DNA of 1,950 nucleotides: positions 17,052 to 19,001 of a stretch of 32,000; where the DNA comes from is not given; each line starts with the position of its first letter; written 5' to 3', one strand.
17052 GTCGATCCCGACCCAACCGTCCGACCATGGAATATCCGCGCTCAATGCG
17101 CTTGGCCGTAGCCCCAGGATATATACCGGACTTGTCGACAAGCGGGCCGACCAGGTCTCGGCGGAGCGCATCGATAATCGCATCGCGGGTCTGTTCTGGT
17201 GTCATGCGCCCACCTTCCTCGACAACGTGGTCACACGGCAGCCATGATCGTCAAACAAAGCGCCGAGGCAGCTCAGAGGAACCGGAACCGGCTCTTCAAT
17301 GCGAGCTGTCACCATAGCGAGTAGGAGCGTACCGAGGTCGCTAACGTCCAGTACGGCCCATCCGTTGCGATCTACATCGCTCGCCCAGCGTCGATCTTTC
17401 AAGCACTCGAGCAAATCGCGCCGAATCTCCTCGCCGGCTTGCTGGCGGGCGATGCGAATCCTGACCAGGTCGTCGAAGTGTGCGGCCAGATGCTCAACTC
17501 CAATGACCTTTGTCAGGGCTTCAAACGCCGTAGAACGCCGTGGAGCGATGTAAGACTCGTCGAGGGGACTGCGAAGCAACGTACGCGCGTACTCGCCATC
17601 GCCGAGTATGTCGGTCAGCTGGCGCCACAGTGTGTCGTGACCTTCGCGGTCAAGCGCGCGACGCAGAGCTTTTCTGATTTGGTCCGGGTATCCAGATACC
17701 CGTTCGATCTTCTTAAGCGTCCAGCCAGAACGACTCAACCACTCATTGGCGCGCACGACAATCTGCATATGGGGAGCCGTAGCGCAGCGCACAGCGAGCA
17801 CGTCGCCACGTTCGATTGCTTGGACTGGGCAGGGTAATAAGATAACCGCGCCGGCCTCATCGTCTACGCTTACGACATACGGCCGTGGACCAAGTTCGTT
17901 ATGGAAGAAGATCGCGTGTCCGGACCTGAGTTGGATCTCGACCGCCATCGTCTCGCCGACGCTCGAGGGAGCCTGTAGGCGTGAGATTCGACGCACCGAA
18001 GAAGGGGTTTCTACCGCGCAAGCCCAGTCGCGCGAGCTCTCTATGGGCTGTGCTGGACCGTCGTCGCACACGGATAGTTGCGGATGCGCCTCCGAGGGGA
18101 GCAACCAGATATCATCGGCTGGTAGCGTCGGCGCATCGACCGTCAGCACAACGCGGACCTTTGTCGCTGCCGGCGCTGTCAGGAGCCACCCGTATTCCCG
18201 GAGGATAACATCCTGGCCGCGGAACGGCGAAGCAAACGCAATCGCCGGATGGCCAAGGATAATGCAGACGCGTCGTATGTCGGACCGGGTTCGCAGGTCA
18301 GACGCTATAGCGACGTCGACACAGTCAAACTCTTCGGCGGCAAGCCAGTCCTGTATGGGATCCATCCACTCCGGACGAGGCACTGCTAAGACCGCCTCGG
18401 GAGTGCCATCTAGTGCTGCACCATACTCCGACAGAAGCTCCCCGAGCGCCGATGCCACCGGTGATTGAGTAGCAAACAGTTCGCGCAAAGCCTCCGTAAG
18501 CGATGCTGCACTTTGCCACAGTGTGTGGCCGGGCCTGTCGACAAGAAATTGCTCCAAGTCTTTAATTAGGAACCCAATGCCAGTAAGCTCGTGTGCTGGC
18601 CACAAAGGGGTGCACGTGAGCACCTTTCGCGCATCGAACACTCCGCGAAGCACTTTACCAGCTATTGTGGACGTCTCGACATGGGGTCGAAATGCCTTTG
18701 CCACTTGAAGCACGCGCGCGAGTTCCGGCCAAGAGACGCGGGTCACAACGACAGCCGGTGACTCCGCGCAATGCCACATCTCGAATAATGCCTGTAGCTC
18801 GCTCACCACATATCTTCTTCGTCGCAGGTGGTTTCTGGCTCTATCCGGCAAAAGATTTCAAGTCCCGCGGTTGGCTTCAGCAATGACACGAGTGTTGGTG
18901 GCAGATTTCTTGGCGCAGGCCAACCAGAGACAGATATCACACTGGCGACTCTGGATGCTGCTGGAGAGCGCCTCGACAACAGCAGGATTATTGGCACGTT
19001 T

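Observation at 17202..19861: Two operon-leading proteins (352 aa and ~535-549 aa) with no recognisable domain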

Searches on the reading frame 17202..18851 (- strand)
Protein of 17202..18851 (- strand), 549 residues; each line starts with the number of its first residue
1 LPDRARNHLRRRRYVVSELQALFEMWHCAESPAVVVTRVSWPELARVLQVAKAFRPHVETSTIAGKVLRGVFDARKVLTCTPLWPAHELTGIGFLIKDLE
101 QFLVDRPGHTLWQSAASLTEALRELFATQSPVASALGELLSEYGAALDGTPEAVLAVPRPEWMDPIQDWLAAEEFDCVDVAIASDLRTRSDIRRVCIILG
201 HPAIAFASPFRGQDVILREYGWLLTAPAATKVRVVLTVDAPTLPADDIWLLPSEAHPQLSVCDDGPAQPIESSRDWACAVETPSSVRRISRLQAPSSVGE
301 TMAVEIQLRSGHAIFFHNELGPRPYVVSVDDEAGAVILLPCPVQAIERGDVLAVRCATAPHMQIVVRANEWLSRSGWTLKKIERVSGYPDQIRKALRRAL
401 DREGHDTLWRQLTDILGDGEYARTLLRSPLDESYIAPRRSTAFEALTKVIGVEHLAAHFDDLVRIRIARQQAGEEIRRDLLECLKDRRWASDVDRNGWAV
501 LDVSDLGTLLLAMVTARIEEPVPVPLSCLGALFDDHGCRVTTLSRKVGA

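Call 5: search_protein_families(library=pfam, proteins=[window:17202-18851:-], max_evalue=1)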
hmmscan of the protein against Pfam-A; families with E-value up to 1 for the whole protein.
window:17202-18851:- (549 aa): 0 families

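Call 6: search_protein_families(library=padloc, proteins=[window:17202-18851:-], max_evalue=1)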
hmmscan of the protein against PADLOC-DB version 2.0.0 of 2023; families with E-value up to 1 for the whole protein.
window:17202-18851:- (549 aa): 0 families

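Call 9: find_homologous_proteins(query=window:17202-18809:-, max_evalue=0.001)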
Query window:17202-18809:- (535 aa): 12 proteins with E <= 0.001 among 8000 candidates.
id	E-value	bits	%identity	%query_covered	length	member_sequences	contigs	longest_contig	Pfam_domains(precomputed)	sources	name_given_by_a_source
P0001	0.0e+0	1202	100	100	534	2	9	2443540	-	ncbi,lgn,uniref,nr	ncbi:hypothetical protein [Acidothermus cellulolyticus]|uniref:hypothetical protein n=1 Tax=Acidothe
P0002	1.0e-166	574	53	100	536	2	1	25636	-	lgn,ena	-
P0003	1.9e-157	543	51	100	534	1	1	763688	-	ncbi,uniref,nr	ncbi:hypothetical protein MSM1_16370 [Mycobacterium sp. SM1]|uniref:hypothetical protein n=1 Tax=Myc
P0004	3.6e-157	542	51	99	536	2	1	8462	-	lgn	-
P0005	1.5e-154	533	49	100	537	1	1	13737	-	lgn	-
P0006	1.4e-149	517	50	99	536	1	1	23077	-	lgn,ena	-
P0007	7.6e-147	508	48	100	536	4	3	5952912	-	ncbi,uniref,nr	ncbi:hypothetical protein [Mycobacterium parmense]|uniref:Uncharacterized protein n=1 Tax=Mycobacter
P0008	4.7e-128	446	48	85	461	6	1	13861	-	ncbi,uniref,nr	ncbi:hypothetical protein [Mycobacterium sp. ST-F2]|uniref:hypothetical protein n=1 Tax=Mycobacteriu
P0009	1.5e-118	415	45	95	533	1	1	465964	-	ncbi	ncbi:hypothetical protein ACI8AF_00290 [Blastococcus sp. SYSU D00669]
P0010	4.2e-118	413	44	98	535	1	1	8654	-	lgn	-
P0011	1.9e-114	401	42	99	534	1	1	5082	-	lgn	-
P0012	3.8e-86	308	36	98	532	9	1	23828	-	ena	-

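Call 21: find_encoding_contigs(protein=P0003, flank=10000, max_places=3)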
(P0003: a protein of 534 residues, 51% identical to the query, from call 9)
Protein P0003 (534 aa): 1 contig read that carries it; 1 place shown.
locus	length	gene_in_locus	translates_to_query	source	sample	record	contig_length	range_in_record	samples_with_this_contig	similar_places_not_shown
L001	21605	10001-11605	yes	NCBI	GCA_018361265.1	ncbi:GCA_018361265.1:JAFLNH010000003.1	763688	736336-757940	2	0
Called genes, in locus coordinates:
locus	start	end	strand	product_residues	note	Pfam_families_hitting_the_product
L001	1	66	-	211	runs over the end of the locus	-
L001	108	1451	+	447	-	PF10011:DUF2254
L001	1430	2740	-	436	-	PF01757:Acyl_transf_3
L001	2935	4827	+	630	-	PF00501:AMP-binding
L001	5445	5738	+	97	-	PF03861:ANTAR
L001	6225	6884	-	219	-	PF01083:Cutinase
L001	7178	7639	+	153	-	PF09722:Xre_MbcA_ParS_C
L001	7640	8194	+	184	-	PF08808:RES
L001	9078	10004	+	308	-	-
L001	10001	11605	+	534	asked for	-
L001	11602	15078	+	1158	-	PF00271:Helicase_C (weak)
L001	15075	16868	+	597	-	-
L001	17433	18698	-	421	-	-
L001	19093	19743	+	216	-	-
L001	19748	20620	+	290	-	-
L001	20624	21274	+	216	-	-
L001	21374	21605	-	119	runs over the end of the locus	-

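Call 22: find_encoding_contigs(protein=P0007, flank=10000, max_places=2)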
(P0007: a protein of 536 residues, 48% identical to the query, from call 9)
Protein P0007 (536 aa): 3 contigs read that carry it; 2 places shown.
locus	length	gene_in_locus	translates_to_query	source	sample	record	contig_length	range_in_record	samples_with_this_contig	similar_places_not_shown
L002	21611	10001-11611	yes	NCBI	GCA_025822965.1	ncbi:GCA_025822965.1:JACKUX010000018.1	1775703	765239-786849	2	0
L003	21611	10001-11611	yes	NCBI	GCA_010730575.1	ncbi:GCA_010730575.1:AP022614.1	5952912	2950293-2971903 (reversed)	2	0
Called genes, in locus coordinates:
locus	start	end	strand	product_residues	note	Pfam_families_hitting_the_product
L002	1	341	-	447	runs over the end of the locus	PF01636:APH (faint), PF03109:ABC1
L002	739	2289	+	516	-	PF00239:Resolvase, PF07508:Recombinase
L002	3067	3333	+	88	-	PF24071:Phage_zn_bind_3 (weak)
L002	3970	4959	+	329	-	-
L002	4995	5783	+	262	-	-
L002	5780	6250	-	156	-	PF04343:DUF488, PF22751:DUF488-N3a (weak)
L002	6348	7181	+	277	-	PF09509:Hypoth_Ymh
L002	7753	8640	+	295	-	-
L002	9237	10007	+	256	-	-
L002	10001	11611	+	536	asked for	-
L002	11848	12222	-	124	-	-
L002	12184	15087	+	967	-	PF00271:Helicase_C (weak)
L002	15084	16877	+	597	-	-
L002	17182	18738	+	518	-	-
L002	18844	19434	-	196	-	PF00239:Resolvase, PF02796:HTH_7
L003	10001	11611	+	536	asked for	-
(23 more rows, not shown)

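Call 23: find_encoding_contigs(protein=P0009, flank=10000, max_places=2)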
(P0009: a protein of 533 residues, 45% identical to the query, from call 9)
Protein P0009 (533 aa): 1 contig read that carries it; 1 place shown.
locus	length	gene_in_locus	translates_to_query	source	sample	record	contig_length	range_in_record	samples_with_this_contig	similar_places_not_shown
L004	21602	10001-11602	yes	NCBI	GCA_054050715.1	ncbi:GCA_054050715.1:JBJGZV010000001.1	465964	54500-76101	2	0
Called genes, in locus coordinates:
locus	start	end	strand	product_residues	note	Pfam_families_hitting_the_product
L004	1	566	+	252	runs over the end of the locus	-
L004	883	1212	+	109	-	PF01258:zf-dskA_traR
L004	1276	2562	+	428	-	PF07992:Pyr_redox_2 (weak), PF01266:DAO, PF13450:NAD_binding_8, PF13454:NAD_binding_9 (faint)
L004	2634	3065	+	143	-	PF01740:STAS, PF13466:STAS_2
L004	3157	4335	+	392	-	PF14361:RsbRD_N, PF17853:GGDEF_2, PF13556:HTH_30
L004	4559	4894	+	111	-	-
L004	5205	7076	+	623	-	PF00589:Phage_integrase (weak)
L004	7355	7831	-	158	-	-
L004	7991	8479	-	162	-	-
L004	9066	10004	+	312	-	-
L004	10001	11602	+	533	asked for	-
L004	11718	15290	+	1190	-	PF00271:Helicase_C (weak)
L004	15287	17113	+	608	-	PF09369:MZB (faint)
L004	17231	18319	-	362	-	-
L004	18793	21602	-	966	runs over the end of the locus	-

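Call 24: find_encoding_contigs(protein=P0012, flank=10000, max_places=2)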
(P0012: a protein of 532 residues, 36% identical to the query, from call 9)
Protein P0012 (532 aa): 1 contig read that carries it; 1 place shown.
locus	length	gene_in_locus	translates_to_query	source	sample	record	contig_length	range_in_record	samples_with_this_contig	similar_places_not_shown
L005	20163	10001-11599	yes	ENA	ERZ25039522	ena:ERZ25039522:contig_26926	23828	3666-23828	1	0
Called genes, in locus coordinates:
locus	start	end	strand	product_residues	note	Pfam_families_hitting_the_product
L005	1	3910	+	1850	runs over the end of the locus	PF00270:DEAD, PF00271:Helicase_C, PF09369:MZB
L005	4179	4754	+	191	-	-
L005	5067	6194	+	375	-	PF00580:UvrD-helicase, PF13245:AAA_19 (faint)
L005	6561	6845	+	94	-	PF13361:UvrD_C, PF13538:UvrD_C_2 (faint)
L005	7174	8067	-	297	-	-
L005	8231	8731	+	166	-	-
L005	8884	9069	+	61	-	-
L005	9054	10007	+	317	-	-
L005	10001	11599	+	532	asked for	-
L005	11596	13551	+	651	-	-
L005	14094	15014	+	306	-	PF00271:Helicase_C (weak)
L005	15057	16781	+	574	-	-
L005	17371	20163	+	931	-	?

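Call 26: search_protein_representatives(alignment_id=A2)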
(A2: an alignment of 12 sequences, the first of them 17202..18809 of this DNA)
Query: 12 sequences, 535 profile positions. Proteins with E-value up to 0.001 (for the whole library): 259; up to 1e-10: 105; up to 1e-30: 56. The best 150 are listed.
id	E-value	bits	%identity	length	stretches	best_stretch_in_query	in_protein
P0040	6.6e-244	826.8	-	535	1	1-534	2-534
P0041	3.1e-187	639.8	-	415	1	124-534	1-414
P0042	3.6e-180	616.5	-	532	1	7-533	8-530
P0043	2.6e-164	564.1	-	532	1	2-528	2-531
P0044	9.9e-133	459.9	-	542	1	7-527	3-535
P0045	6.9e-125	434.0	-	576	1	6-526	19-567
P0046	6.5e-123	427.5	-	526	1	8-518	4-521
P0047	6.6e-115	401.1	-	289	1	124-410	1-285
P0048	7.9e-113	394.2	-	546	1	4-528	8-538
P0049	4.2e-109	382.0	-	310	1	2-309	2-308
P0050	3.3e-104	365.8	-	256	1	283-531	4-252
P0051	2.3e-92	326.7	-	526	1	8-521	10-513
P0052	6.2e-90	318.7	-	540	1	4-517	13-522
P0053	1.2e-89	317.8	-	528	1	5-533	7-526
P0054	1.4e-84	301.1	-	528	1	5-523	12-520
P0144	8.5e-11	57.5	-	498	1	9-495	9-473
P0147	2.2e-10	56.2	-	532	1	10-471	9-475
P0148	2.9e-10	55.8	-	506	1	4-473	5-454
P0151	5.2e-10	54.9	-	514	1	25-520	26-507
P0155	3.7e-09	52.1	-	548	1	8-482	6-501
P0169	1.7e-07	46.6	-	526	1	12-480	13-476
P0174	5.4e-07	45.0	-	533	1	4-470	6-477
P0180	8.2e-07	44.4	-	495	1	11-510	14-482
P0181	8.9e-07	44.3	-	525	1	46-518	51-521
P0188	1.6e-06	43.5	-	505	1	7-518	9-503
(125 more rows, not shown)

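Call 30: search_protein_families(library=padloc, alignment_id=A5, max_evalue=0.01)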
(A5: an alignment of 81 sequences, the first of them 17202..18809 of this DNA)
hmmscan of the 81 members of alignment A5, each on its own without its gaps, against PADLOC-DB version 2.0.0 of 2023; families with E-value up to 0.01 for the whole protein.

A. member 1, window:17202-18809:- (535 aa): 0 families

B. families by the number of members that match (of 81 scanned): 0 families

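Call 31: search_protein_families(library=pfam, alignment_id=A5, max_evalue=0.01)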
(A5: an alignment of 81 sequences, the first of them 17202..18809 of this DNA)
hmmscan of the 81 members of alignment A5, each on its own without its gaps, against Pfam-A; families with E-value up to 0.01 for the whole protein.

A. member 1, window:17202-18809:- (535 aa): 0 families

B. families by the number of members that match (of 81 scanned): 1 family
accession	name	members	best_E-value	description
PF24957.1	DrmE_C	7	2.1e-07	DISARM protein DrmE, C-terminal domain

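Call 33: search_protein_families(library=pfam, proteins=[P0144, P0147, P0148, P0151, P0155, P0169, P0174, P0180, P0181, P0188], max_evalue=0.1)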
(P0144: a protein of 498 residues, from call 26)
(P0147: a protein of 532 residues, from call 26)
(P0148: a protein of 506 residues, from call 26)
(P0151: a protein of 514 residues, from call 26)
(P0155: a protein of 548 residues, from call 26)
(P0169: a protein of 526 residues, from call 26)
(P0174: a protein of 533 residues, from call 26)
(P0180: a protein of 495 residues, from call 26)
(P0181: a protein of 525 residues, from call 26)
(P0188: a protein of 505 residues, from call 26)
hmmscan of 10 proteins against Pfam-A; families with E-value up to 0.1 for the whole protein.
P0144 (498 aa): 0 families

P0147 (532 aa): 1 family
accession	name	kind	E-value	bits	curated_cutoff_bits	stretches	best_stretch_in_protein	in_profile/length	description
PF24957.1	DrmE_C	-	1e-06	29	27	1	376-472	76-179/181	DISARM protein DrmE, C-terminal domain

P0148 (506 aa): 0 families

P0151 (514 aa): 2 families
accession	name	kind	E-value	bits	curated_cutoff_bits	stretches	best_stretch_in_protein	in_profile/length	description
PF24957.1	DrmE_C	-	0.00055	20.1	27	1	360-454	80-180/181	DISARM protein DrmE, C-terminal domain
PF17238.8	NUP160_helical_2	-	0.058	13.7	25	0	7-60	68-121/194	NUP160, helical domain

P0155 (548 aa): 1 family
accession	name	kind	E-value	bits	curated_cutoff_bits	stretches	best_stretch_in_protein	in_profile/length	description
PF24957.1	DrmE_C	-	5.8e-07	29.8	27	1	391-488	75-179/181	DISARM protein DrmE, C-terminal domain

P0169 (526 aa): 1 family
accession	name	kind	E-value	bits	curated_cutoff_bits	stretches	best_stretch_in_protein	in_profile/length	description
PF24957.1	DrmE_C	-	2.1e-07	31.3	27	1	305-464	16-179/181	DISARM protein DrmE, C-terminal domain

P0174 (533 aa): 2 families
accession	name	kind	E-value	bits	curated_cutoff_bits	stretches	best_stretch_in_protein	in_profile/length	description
PF09661.15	DUF2398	-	0.017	14.7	26.9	1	364-423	97-151/363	Protein of unknown function (DUF2398)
PF24957.1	DrmE_C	-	0.049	13.8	27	1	333-470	31-176/181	DISARM protein DrmE, C-terminal domain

P0180 (495 aa): 0 families

P0181 (525 aa): 2 families
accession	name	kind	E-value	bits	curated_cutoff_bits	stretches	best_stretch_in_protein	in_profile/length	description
PF24957.1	DrmE_C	-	0.0011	19.2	27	1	324-467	27-176/181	DISARM protein DrmE, C-terminal domain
PF15490.12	Ten1_2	-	0.06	13.5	27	0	441-482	66-106/117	Telomere-capping, CST complex subunit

P0188 (505 aa): 1 family
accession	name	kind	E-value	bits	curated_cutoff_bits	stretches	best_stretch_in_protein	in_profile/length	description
PF24957.1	DrmE_C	-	1.8e-06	28.2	27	1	281-449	5-176/181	DISARM protein DrmE, C-terminal domain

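Call 34: predict_structure(alignment_id=A5)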
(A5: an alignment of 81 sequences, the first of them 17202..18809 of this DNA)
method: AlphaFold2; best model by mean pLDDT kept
length: 535 residues; sequences in the alignment: 81
mean_pLDDT: 92.4   pTM: 0.85
mean pLDDT of the five models: 92.4, 91.4, 91.1, 90.8, 89.8
residues with pLDDT >= 90: 429; 70-90: 82; 50-70: 21; < 50: 3
segments of 3 or more residues with pLDDT < 50: 533-535
pLDDT, mean of each block of 10 residues (from residue 1): 82 89 97 95 91 93 97 98 98 97 98 98 98 96 95 98 96 91 96 84 93 94 94 90 92 72 58 82 84 95 94 90 96 95 88 97 98 97 97 98 97 91 97 98 98 96 95 90 91 94 95 94 92 48
secondary structure, 60 per line:
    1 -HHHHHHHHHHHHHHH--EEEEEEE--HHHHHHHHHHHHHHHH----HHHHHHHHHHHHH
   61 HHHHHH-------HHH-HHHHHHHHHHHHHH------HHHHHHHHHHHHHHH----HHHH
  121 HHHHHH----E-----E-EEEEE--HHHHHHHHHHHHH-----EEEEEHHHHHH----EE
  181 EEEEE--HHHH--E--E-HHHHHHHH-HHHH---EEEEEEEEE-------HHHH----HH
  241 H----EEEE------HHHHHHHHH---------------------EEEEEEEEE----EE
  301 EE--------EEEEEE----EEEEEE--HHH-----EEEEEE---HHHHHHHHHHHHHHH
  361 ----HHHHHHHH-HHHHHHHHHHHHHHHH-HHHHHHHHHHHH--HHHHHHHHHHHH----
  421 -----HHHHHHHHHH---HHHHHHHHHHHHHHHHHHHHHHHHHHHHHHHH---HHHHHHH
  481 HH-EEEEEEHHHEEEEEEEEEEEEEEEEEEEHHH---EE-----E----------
elements in order: H2-16 E19-25 H28-43 H48-66 H78-91 H98-112 H117-126 E139-143 H146-158 E164-168 H169-174 E179-185 H188-191 H199-206 H208-211 E215-223 H231-234 E246-249 H256-264 E286-294 E299-302 E311-316 E321-326 E337-342 H346-360 H365-372 H374-389 H391-402 H405-416 H426-435 H439-470 H474-482 E484-489 E493-511

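Call 38: fold_search(model_id=the predicted structure, library=pdb)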
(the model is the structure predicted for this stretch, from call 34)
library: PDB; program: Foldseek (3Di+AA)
matches with E <= 10: 424; with E <= 0.001: 0
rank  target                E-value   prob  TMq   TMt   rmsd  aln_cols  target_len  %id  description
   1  9tel_A                2.1e-02  0.60  0.21  0.18  16.5       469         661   12  Structure of chicken LGP2 bound to 10-mer RNA mismatched duplex that mimics the influenza B virus vRNA promoter (panha (released 2025-12-31)
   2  8rqk_Y                3.6e-02  0.21  0.15  0.14  25.8       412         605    9  Structure of the complete Vaccinia DNA-dependent RNA polymerase complex at 2.65A resolution (released 2025-01-29)
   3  6z6o_C                6.5e-02  0.21  0.20  0.19  29.3       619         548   11  HDAC-TC (released 2021-02-17)
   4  2h3h_A                1.2e-01  0.28  0.16  0.23  13.4       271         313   15  Crystal structure of the liganded form of Thermotoga maritima glucose binding protein (released 2007-05-22)
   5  1am2                  1.7e-01  0.72  0.09  0.25  10.7        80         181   20  GYRA INTEIN FROM MYCOBACTERIUM XENOPI (released 1998-06-24)
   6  5jc7_A                1.9e-01  0.72  0.22  0.19   9.5       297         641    7  Crystal structure of chicken MDA5 with 5'p 24-mer dsRNA and ADP-Mg2+ at 2.75 A resolution. (released 2016-06-01)
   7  9qed_A                2.1e-01  0.66  0.25  0.19  11.5       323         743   12  Cryo-EM structure of the XPF-ERCC1-SLX4(330-555)-SLX4IP complex (released 2025-12-17)
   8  7z4y_B                2.1e-01  0.03  0.10  0.07  27.1       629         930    9  Human NEXT dimer - overall reconstruction of the core complex (released 2022-06-22)
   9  8dfv_A                2.2e-01  0.33  0.22  0.09  21.4       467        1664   11  Structural Basis of MicroRNA Biogenesis by Dicer-1 and Its Partner Protein Loqs-PB - complex IIa (released 2022-11-16)
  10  2j6h_A                2.2e-01  0.16  0.16  0.15  17.7       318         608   11  E. coli glucosamine-6-P synthase in complex with glucose-6P and 5-oxo- L-norleucine (released 2006-10-02)
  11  6bb8                  2.2e-01  0.04  0.11  0.07  29.1       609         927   10  Crystal Structure of Frequency-Interacting RNA helicase (FRH) (released 2018-08-29)
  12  5ean_A                2.3e-01  0.87  0.13  0.07   4.4        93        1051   15  Crystal structure of Dna2 in complex with a 5' overhang DNA (released 2015-11-18)
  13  6zj2_M                2.3e-01  0.13  0.10  0.22  11.5       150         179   13  Structure of RcsB from Salmonella enterica serovar Typhimurium bound to promoter rprA in the presence of phosphomimeti (released 2021-02-17)
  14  2hi0_B                2.4e-01  0.14  0.13  0.22  12.5       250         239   12  Crystal structure of putative phosphoglycolate phosphatase (YP_619066.1) from Lactobacillus delbrueckii subsp. bulgari (released 2006-08-15)
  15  7qst                  3.5e-01  0.89  0.09  0.14   3.3        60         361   25  Crystal structure of homing endonuclease-associated PhoVMA intein (C1A) (released 2022-03-30)
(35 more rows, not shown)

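Call 39: search_protein_families(library=ncbifam, alignment_id=A5, max_evalue=0.01)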
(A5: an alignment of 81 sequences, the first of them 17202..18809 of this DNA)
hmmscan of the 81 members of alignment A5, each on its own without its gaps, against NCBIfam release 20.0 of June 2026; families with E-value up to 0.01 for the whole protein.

A. member 1, window:17202-18809:- (535 aa): 0 families

B. families by the number of members that match (of 81 scanned): 1 family
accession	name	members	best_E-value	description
NF038316.1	DrmE_fam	8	1.3e-18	DrmE family protein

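Call 40: search_protein_families(library=ncbifam, proteins=[P0169, P0155, P0147, P0188], max_evalue=0.1)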
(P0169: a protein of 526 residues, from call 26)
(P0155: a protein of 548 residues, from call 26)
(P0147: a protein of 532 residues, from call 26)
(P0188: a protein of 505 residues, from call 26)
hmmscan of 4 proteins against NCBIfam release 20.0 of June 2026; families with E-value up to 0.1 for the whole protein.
P0169 (526 aa): 1 family
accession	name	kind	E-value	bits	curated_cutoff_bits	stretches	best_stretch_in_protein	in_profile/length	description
NF038316.1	DrmE_fam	subfamily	1.9e-09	36.4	80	1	290-465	612-789/838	DrmE family protein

P0155 (548 aa): 0 families

P0147 (532 aa): 2 families
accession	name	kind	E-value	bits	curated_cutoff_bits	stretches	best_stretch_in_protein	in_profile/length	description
NF038316.1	DrmE_fam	subfamily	1.4e-09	36.8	80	1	341-509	649-821/838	DrmE family protein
NF038323.1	DISARM_DrmE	equivalog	0.022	12.8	250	1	389-521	649-782/785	DISARM system-associated protein DrmE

P0188 (505 aa): 2 families
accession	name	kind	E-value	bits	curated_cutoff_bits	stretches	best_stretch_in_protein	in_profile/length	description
NF038316.1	DrmE_fam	subfamily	1.3e-18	66.7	80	1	57-500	363-835/838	DrmE family protein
TIGR00481.1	TIGR00481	subfamily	0.077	12.8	57.75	0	112-198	19-104/142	YbhB/YbcL family Raf kinase inhibitor-like protein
